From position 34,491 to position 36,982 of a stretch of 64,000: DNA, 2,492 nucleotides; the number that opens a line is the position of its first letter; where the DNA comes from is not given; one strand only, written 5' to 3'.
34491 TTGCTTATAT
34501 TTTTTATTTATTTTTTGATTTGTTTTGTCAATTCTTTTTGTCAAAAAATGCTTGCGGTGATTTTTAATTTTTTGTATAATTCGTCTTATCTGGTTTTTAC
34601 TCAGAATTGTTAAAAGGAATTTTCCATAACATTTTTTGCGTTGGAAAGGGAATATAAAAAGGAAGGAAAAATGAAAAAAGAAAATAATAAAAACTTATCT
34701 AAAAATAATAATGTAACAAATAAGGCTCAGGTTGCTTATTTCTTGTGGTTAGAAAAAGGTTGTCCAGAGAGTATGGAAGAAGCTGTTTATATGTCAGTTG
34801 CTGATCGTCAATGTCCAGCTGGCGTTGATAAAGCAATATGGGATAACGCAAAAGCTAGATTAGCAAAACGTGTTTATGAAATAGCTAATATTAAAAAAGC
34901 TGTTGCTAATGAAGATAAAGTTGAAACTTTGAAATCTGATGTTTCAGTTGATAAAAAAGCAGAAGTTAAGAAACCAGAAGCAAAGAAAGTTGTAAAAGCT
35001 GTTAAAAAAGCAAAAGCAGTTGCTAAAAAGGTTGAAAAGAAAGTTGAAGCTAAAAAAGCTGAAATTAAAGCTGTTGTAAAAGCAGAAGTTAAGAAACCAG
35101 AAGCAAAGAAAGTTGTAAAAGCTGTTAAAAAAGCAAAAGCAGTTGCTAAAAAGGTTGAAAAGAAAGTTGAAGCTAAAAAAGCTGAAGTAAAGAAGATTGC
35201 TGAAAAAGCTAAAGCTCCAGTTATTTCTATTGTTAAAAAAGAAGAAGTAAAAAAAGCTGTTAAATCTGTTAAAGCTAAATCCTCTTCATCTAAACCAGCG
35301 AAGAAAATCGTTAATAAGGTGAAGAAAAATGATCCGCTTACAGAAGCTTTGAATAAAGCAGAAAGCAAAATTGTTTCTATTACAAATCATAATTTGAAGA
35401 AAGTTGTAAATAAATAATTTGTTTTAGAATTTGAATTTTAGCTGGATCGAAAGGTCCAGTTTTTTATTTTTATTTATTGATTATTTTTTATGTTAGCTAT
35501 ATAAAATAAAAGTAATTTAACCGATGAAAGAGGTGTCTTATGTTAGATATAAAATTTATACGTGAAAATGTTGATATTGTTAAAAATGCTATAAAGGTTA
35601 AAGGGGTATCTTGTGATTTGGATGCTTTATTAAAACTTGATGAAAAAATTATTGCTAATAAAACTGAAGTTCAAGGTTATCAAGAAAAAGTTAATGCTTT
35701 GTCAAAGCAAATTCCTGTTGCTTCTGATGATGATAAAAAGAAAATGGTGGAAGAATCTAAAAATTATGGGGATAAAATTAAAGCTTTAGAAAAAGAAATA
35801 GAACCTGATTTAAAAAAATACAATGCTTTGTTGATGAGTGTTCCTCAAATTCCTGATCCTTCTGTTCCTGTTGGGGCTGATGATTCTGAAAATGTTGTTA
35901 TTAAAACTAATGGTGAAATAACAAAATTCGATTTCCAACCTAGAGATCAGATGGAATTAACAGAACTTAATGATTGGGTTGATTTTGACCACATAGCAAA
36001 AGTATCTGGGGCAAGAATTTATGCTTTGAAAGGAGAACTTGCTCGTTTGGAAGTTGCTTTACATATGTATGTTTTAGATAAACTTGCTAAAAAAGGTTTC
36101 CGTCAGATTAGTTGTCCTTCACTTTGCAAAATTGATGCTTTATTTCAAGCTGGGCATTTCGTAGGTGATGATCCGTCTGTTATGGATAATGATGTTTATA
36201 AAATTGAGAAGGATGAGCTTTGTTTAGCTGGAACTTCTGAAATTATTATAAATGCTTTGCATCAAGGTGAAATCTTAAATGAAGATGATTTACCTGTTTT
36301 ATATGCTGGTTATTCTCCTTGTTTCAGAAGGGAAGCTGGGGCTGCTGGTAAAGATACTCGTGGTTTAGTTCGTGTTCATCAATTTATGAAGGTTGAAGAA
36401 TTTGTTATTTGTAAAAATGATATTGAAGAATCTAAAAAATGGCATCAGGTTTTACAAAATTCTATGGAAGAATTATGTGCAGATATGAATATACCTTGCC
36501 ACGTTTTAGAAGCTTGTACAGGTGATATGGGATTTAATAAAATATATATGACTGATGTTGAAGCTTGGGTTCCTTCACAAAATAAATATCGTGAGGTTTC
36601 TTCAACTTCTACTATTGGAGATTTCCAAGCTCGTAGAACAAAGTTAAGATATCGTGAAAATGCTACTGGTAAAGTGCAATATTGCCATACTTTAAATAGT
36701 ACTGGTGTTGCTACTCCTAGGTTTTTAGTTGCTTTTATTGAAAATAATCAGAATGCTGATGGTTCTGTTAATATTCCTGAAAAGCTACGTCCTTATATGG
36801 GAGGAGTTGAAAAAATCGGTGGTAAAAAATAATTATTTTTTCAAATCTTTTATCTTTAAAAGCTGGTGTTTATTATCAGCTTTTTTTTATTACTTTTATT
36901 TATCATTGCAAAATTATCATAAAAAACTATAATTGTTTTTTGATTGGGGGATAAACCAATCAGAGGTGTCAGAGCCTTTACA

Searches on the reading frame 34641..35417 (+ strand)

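Call 12: search_protein_families(library=pfam, proteins=[window:34641-35417:+], max_evalue=0.1)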
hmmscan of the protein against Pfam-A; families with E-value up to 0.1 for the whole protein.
window:34641-35417:+ (258 aa): 1 family
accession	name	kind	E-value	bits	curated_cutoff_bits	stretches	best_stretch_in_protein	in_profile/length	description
PF11154.13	DUF2934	-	0.00032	20.7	22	1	29-46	7-24/37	Protein of unknown function (DUF2934)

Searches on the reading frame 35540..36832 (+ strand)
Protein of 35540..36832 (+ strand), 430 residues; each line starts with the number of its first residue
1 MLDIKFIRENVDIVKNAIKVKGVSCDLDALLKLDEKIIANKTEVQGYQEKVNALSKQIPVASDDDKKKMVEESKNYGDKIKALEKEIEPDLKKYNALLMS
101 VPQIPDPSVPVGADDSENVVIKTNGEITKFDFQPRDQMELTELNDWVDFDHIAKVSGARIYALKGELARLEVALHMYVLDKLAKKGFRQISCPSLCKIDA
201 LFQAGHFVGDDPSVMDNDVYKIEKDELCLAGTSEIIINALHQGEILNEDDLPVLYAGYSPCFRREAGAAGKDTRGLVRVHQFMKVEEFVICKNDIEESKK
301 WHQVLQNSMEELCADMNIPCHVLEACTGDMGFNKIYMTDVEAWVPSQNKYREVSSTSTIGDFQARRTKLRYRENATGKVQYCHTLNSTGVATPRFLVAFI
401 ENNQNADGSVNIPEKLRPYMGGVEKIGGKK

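Call 30: list_cluster_members(proteins=[P0001, window:35540-36832:+, window:37880-38557:-])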
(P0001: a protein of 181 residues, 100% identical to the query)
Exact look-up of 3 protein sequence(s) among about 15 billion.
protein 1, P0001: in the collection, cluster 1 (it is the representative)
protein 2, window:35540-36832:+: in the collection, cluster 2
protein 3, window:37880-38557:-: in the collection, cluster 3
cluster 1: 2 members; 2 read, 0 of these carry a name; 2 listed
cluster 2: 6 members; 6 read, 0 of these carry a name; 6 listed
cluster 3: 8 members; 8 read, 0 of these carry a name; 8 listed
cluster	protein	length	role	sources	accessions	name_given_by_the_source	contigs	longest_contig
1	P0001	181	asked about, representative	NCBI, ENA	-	-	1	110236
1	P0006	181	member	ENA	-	-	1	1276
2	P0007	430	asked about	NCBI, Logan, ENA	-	-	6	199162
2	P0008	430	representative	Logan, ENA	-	-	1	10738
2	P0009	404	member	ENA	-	-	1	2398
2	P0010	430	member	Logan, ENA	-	-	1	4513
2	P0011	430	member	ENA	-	-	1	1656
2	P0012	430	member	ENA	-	-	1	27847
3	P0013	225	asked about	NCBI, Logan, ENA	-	-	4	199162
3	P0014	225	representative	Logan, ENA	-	-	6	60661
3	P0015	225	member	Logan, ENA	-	-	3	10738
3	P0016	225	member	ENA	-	-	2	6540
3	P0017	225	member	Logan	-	-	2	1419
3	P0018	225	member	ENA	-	-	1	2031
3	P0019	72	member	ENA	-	-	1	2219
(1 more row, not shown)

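Call 31: find_encoding_contigs(protein=window:35540-36832:+, flank=10000, max_places=10)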
Protein window:35540-36832:+ (430 aa): 8 contigs read that carry it; 7 places shown.
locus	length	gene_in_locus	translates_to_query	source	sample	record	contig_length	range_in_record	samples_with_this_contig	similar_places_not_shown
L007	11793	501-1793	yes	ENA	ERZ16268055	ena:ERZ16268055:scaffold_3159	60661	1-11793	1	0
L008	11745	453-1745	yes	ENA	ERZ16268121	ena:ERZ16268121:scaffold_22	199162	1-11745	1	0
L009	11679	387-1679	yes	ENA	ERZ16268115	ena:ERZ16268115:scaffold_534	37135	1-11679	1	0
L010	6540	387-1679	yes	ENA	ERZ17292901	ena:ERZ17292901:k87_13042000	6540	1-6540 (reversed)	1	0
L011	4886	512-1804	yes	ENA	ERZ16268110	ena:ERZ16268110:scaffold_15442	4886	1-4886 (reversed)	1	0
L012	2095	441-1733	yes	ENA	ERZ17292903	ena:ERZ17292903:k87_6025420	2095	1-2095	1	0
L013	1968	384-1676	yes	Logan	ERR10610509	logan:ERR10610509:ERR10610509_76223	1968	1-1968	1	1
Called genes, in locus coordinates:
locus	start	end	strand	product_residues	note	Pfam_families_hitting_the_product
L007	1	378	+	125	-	?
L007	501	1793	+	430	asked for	PF02403:Seryl_tRNA_N, PF00587:tRNA-synt_2b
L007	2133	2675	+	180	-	-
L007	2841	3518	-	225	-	PF01386:Ribosomal_L25p, PF14693:Ribosomal_TL5_C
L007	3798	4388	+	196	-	PF06242:TrcR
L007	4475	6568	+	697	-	PF00140:Sigma70_r1_2, PF04546:Sigma70_ner, PF04542:Sigma70_r2, PF04539:Sigma70_r3, PF04545:Sigma70_r4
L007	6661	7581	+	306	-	-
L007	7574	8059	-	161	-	PF03652:RuvX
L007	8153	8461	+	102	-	PF02686:GatC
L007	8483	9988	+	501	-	PF01425:Amidase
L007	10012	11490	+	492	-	PF02934:GatB_N, PF02637:GatB_Yqey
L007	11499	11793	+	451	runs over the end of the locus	PF00919:UPF0004, PF04055:Radical_SAM, PF01938:TRAM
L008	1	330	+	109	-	?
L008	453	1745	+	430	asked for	PF02403:Seryl_tRNA_N, PF00587:tRNA-synt_2b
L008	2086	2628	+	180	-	-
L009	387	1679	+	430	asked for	PF02403:Seryl_tRNA_N, PF00587:tRNA-synt_2b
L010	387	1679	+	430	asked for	PF02403:Seryl_tRNA_N, PF00587:tRNA-synt_2b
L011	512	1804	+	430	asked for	PF02403:Seryl_tRNA_N, PF00587:tRNA-synt_2b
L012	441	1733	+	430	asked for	PF02403:Seryl_tRNA_N, PF00587:tRNA-synt_2b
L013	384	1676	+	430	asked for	PF02403:Seryl_tRNA_N, PF00587:tRNA-synt_2b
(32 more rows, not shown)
